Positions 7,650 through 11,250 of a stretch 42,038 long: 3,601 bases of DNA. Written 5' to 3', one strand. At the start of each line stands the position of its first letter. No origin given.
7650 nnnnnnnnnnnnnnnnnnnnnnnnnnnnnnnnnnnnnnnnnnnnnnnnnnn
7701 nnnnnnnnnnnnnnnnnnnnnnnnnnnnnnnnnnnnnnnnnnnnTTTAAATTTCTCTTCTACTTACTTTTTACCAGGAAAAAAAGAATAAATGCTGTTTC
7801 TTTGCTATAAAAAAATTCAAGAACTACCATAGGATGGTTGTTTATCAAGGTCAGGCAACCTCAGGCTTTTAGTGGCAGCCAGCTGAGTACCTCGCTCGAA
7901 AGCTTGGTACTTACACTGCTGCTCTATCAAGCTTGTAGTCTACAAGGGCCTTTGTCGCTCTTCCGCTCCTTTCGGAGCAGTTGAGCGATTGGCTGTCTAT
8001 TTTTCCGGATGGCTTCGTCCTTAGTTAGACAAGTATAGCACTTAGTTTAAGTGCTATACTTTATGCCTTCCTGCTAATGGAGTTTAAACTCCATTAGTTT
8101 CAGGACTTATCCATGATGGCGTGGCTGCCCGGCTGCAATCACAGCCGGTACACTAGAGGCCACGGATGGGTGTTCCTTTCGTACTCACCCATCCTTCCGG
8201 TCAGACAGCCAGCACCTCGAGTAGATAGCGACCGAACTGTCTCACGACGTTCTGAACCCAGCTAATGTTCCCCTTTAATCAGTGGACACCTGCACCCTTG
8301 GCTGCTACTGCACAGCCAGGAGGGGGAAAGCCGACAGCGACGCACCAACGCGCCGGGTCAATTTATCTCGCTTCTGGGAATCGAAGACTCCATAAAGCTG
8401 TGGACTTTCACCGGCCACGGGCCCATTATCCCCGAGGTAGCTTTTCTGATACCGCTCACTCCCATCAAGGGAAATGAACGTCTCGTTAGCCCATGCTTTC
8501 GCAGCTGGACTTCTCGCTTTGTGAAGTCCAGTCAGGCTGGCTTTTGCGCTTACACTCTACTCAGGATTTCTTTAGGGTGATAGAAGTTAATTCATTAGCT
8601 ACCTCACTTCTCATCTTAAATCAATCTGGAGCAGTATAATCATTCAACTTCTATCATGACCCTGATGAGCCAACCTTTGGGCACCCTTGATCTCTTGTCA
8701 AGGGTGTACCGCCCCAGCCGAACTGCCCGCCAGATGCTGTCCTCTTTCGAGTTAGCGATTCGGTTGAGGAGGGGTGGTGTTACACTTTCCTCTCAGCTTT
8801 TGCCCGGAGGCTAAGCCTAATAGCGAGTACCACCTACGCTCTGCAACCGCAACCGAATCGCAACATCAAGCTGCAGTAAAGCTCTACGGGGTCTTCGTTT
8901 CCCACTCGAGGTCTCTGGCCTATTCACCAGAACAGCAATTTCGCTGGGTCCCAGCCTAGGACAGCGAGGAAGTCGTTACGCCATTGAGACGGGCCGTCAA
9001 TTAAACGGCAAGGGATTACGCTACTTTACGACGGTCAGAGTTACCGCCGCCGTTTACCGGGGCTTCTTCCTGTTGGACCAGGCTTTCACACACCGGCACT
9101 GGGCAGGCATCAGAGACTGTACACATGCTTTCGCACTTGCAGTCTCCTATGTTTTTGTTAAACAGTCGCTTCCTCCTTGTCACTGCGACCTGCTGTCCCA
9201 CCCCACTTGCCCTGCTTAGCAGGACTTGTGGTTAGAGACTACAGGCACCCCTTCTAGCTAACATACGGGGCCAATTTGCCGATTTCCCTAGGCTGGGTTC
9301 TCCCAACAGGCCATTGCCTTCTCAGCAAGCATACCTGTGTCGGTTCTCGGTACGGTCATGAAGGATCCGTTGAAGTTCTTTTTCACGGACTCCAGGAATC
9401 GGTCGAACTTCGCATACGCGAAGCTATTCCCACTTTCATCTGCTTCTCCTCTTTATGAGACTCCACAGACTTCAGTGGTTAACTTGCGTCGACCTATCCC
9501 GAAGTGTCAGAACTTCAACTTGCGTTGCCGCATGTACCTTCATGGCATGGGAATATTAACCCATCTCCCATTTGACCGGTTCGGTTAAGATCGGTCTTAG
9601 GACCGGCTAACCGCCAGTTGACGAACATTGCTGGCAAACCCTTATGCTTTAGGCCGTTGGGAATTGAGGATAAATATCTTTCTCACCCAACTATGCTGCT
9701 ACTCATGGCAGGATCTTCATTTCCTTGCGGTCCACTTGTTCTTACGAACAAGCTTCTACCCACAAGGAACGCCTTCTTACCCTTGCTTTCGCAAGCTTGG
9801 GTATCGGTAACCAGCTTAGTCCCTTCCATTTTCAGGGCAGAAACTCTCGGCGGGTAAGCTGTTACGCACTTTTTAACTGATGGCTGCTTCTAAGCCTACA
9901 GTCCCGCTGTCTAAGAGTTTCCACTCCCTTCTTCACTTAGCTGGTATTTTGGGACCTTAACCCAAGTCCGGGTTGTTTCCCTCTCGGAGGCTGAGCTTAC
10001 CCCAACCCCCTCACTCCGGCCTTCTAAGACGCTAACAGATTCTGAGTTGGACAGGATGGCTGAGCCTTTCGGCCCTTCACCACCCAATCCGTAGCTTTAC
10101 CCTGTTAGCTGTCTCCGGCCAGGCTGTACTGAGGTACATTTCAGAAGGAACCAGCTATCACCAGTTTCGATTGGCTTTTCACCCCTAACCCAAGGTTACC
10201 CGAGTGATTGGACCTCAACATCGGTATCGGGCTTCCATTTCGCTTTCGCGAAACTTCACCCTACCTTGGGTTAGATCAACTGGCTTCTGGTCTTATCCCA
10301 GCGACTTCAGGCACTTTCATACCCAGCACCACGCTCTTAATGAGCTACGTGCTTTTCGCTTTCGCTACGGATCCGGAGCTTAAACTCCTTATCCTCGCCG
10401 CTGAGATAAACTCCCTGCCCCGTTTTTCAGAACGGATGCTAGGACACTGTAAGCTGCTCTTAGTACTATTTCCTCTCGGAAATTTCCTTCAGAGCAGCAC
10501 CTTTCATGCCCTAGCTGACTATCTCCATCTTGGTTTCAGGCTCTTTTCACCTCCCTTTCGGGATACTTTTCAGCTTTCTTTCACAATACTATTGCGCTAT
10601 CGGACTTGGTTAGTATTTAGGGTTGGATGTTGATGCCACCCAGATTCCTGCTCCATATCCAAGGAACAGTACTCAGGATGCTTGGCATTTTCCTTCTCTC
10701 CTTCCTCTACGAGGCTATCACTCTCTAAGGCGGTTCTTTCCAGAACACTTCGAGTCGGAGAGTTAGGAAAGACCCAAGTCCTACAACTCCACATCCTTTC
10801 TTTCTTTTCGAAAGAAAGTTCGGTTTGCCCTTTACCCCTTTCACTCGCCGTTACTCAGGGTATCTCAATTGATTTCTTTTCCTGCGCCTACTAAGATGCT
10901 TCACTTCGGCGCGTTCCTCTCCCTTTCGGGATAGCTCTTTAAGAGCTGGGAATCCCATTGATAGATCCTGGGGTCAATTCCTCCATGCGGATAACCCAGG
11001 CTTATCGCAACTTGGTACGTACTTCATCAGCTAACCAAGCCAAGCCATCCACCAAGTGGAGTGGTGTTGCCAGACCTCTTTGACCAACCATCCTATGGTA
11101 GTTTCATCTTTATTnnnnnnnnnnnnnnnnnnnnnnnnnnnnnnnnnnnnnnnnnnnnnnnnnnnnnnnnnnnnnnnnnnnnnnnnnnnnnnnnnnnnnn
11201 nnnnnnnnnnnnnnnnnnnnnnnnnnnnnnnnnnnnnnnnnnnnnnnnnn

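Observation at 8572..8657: Second intron-borne box C/D RNA, in the 23S H84 intron, targeting the PTC region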

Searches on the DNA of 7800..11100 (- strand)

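Call 4: search_rna_families(source=window, start=7800, end=11100, threshold=gathering, show_alignments=1)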
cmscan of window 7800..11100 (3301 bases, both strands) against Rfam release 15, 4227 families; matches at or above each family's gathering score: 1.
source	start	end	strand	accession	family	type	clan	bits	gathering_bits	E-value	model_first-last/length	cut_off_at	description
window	7849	11076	-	RF02540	LSU_rRNA_archaea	Gene; rRNA;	CL00112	2605.9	50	0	1-2987/2987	no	Archaeal large subunit ribosomal RNA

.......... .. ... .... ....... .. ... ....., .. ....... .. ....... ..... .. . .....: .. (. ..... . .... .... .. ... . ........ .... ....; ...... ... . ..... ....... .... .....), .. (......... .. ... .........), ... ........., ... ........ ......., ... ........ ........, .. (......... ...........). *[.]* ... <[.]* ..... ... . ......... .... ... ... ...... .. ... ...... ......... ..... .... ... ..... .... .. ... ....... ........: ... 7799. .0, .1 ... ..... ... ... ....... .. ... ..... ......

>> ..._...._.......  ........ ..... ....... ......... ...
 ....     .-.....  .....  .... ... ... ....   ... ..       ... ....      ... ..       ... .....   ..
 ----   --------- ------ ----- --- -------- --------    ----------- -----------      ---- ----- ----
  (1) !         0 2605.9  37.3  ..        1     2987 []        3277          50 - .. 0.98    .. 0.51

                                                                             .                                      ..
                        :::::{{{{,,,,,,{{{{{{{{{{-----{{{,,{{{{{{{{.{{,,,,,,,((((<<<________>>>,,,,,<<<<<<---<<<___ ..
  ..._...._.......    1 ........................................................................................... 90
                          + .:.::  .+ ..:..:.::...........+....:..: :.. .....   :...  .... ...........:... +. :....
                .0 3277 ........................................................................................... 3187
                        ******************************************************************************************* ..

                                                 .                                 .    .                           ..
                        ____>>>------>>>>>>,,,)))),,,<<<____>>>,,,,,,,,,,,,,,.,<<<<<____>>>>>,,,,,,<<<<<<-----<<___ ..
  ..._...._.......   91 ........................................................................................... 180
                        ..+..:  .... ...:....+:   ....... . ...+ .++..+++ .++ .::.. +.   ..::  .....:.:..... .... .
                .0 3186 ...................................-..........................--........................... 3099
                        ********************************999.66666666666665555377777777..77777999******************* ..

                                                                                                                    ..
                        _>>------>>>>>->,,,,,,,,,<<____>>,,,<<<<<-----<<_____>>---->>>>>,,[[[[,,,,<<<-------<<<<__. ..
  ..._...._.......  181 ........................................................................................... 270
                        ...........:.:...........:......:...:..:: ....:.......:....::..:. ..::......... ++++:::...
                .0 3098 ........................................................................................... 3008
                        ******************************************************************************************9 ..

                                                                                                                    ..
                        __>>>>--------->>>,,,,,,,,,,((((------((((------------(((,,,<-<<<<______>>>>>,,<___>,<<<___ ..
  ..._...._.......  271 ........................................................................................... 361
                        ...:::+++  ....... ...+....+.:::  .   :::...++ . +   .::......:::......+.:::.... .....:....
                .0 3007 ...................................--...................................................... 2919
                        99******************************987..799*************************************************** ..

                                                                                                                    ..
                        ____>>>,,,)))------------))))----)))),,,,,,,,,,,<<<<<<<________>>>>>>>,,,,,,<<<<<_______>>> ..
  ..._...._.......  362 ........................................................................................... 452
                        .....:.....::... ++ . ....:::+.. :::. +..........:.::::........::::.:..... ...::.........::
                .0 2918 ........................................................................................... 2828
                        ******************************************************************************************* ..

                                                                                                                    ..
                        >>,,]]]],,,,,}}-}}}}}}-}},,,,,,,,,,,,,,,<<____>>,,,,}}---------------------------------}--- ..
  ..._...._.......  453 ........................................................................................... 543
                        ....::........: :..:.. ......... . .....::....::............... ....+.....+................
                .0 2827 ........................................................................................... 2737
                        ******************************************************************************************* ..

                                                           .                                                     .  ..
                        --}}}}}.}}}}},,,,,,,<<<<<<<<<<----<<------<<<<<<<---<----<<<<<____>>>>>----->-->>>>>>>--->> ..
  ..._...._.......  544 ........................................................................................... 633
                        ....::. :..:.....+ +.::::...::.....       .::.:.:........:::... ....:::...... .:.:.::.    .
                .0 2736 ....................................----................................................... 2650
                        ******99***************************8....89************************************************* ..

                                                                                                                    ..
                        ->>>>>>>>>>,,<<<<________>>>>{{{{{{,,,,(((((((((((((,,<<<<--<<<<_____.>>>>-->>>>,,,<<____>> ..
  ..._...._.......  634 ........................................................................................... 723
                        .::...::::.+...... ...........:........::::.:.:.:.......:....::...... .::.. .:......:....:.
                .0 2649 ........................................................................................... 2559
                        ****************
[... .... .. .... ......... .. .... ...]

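Call 5: search_rna_families(source=window, start=8380, end=8780, threshold=evalue, max_evalue=10, show_alignments=3)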
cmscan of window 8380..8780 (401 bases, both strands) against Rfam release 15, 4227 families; matches with E-value up to 10: 5.
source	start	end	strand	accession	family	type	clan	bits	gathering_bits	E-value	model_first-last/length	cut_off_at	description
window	8380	8780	-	RF02540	LSU_rRNA_archaea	Gene; rRNA;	CL00112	187.9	50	1.4e-57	2274-2599/2987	5'&3'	Archaeal large subunit ribosomal RNA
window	8566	8635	+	RF03261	mir-1759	Gene; miRNA;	-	15.1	58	6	1-75/75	no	mir-1759 microRNA precursor family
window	8520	8608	-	RF00581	SNORD12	Gene; snRNA; snoRNA; CD-box;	CL00044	14.5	43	5.8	1-90/90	no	Small nucleolar SNORD12/SNORD106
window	8654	8692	+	RF02292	TtnuCD16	Gene; snRNA; snoRNA; CD-box;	-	14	75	2.4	1-58/58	no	Tetrahymena snoRNA TtnuCD16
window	8593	8645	-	RF01141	sR18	Gene; snRNA; snoRNA; CD-box;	-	13.7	45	1.2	1-56/56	no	Small nucleolar RNA sR18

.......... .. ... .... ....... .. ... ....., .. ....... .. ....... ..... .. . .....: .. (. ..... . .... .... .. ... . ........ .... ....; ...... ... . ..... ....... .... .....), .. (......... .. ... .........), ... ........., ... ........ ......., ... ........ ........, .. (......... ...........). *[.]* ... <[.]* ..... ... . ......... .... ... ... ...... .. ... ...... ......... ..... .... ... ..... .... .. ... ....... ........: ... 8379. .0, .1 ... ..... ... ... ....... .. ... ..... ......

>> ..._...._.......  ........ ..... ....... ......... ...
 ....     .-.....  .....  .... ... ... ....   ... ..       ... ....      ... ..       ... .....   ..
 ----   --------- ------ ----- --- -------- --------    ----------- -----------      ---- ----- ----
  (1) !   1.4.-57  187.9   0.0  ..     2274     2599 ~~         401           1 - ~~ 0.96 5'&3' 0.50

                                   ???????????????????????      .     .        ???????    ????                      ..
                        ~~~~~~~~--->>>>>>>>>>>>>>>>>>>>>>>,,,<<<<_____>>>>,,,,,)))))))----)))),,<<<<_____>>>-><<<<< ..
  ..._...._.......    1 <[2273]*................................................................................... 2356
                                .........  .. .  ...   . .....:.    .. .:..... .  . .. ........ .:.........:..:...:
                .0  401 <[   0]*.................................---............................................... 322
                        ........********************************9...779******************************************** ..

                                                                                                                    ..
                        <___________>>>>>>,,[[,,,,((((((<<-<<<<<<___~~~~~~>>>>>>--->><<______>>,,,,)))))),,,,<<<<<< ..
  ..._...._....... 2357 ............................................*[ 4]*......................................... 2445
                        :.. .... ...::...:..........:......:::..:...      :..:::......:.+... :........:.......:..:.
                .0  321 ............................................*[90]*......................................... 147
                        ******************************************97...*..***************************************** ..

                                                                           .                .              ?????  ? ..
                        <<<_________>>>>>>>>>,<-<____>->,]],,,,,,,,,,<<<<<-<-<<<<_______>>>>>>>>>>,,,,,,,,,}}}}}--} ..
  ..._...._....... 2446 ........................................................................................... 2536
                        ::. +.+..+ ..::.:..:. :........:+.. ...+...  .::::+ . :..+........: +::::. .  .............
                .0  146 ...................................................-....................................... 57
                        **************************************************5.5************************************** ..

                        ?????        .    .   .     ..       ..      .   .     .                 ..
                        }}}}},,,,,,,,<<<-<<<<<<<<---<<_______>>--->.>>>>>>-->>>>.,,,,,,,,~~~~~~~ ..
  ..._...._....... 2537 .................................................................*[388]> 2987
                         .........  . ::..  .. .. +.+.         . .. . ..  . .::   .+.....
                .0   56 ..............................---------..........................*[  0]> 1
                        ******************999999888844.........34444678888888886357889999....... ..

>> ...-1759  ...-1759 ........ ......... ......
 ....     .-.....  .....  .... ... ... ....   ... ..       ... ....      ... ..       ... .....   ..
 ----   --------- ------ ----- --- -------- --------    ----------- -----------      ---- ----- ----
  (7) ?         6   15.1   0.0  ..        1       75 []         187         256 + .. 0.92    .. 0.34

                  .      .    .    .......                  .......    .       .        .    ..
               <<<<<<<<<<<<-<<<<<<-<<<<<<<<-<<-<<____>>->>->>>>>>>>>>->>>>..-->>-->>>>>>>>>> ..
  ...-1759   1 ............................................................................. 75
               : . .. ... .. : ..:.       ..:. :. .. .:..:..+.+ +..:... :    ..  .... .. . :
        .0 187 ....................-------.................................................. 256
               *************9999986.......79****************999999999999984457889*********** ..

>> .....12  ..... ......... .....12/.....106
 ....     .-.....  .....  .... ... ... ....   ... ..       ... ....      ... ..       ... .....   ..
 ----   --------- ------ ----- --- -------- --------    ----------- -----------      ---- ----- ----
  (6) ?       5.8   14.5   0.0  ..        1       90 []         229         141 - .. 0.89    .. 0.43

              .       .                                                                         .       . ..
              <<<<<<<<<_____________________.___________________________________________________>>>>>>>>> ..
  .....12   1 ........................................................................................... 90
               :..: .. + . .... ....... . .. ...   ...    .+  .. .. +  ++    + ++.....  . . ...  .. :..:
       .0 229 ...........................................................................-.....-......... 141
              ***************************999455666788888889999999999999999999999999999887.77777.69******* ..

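Call 52: search_dna_similar(query=window:8380-8572:-, collection=ecoli_genomes, mode=distant, max_rows=2)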
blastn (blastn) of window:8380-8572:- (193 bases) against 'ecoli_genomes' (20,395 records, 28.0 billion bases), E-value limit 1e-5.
No match.

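Call 53: search_dna_similar(query=window:7849-8800:-, collection=ecoli_genomes, mode=distant, max_rows=2, max_evalue=0.01)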
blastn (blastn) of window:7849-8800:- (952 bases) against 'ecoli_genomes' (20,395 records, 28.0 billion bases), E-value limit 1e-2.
Records with a match: 5435; places in all: 37892; records where one place covers at least 80% of the query: 0.
Genomes with a match: 5426 of 5426; with a place that covers at least 80% of the query: 0. Places per genome that has any: lowest 1, median 7, highest 11. On chromosomes: 37880 places; on plasmids: 12.
Best place of each record, by identity: 60-80% 5435.
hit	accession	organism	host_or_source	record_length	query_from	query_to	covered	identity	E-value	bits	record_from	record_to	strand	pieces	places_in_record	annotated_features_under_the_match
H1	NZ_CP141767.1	Escherichia coli strain T-HYM1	duck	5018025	453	592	15%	74.3%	9e-14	88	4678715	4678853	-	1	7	23S ribosomal RNA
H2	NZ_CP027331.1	Escherichia coli strain 2013C-3277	Homo sapiens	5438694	453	592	15%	73.6%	3e-13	87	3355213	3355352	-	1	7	23S ribosomal RNA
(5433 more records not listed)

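Call 54: get_annotated_region(hit=H1, flank=3000)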
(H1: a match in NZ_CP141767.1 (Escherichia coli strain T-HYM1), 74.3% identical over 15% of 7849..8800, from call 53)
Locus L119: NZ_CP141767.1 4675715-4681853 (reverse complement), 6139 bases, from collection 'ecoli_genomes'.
description: Escherichia coli strain T-HYM1 chromosome, complete genome
organism: Escherichia coli strain T-HYM1 (NCBI taxid 562)
replicon: chromosome; assembly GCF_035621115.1
host: -; source: duck; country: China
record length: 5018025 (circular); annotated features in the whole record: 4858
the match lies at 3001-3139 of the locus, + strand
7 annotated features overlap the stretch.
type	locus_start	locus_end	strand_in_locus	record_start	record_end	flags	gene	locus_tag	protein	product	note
rRNA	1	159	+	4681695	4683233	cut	-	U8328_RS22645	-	16S ribosomal RNA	-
tRNA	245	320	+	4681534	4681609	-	-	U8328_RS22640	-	tRNA-Glu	-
rRNA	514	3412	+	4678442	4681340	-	-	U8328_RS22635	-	23S ribosomal RNA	-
rRNA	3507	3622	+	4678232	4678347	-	rrf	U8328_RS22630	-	5S ribosomal RNA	-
CDS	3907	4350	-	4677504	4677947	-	yjaB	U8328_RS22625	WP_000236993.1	acetyltransferase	-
CDS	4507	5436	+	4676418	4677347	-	metA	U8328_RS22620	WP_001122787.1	homoserine O-acetyltransferase MetA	-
CDS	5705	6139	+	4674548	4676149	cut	aceB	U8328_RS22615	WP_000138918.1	malate synthase A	-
